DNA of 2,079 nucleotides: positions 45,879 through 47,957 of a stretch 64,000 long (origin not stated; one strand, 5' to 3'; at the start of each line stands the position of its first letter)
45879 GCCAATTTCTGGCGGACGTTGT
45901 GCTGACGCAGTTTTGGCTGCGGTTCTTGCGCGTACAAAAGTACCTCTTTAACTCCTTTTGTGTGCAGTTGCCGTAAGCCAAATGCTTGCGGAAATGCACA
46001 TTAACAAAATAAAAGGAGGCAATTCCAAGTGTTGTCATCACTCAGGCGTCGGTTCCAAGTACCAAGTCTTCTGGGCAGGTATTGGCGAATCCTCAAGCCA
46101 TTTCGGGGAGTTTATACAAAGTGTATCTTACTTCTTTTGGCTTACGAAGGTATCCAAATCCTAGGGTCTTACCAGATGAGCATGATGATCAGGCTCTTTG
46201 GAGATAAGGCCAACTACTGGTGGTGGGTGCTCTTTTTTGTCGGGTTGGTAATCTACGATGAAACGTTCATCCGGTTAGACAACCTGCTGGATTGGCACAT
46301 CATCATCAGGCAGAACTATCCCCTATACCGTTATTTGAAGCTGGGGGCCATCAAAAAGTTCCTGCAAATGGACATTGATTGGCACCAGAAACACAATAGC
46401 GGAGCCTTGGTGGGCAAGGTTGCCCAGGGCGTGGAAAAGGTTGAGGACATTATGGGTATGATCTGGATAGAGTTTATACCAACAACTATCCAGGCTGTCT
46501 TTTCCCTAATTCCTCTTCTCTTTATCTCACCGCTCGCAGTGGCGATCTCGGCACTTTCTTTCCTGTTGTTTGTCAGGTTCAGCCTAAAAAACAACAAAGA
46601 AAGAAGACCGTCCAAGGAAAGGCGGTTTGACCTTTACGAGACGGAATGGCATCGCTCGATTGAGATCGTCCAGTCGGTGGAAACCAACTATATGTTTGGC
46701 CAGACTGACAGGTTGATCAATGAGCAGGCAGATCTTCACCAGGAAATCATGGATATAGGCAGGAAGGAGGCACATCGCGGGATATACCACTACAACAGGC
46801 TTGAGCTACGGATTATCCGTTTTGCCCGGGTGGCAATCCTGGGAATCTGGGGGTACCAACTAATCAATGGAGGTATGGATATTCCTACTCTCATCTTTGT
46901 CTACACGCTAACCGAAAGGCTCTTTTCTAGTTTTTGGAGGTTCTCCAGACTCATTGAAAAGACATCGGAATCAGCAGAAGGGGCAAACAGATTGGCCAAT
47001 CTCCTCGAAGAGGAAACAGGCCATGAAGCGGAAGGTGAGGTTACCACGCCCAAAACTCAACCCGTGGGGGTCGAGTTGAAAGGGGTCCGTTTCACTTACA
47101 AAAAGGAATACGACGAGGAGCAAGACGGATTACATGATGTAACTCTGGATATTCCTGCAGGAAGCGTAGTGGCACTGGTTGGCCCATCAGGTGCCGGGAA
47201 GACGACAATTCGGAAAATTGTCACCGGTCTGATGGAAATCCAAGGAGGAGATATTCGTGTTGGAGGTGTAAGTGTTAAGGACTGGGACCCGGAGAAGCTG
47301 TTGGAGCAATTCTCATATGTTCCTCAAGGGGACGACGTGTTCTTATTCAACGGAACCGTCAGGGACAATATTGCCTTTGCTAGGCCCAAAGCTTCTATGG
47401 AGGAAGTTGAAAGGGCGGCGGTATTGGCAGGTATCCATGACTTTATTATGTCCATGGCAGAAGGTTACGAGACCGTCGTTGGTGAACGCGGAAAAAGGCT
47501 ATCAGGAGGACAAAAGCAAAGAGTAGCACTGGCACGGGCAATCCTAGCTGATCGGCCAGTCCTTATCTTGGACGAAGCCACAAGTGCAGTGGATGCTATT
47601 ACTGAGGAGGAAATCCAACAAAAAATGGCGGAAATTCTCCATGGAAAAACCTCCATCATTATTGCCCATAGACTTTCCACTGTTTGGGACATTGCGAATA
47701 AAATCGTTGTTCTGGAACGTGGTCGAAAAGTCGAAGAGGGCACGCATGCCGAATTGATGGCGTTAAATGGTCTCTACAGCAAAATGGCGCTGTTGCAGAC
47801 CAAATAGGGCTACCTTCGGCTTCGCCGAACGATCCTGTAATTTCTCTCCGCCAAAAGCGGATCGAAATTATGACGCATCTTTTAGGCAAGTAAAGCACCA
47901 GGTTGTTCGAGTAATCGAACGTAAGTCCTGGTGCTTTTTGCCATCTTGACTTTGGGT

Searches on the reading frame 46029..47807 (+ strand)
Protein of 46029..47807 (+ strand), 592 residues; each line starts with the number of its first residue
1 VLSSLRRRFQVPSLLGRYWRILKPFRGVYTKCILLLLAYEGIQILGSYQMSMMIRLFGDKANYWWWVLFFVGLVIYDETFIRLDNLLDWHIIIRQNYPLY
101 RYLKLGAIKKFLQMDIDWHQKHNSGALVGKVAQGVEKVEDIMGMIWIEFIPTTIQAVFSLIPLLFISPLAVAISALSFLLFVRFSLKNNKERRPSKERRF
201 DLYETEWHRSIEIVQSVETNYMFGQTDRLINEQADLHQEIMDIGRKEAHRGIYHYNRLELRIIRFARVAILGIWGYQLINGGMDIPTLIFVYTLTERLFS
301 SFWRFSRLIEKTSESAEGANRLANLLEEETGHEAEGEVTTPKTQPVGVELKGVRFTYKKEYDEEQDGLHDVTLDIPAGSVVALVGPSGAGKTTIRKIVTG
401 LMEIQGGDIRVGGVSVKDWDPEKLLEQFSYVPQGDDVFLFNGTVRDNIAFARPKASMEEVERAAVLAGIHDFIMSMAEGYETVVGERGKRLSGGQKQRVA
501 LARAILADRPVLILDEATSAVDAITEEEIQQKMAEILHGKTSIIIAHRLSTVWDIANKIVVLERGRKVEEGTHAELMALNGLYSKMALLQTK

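Call 10: search_protein_families(library=pfam, proteins=[window:46029-47807:+], max_evalue=0.001)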
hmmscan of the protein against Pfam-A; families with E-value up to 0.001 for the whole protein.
window:46029-47807:+ (592 aa): 3 families
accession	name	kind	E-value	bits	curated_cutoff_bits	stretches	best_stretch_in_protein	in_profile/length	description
PF00005.33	ABC_tran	-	3.8e-30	105.7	25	1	368-519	1-137/137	ABC transporter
PF00664.28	ABC_membrane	-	1.2e-07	32.1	28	1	32-250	4-223/274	ABC transporter transmembrane region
PF02463.25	SMC_N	-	0.00034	20.5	40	0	490-558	136-208/220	RecF/RecN/SMC N terminal domain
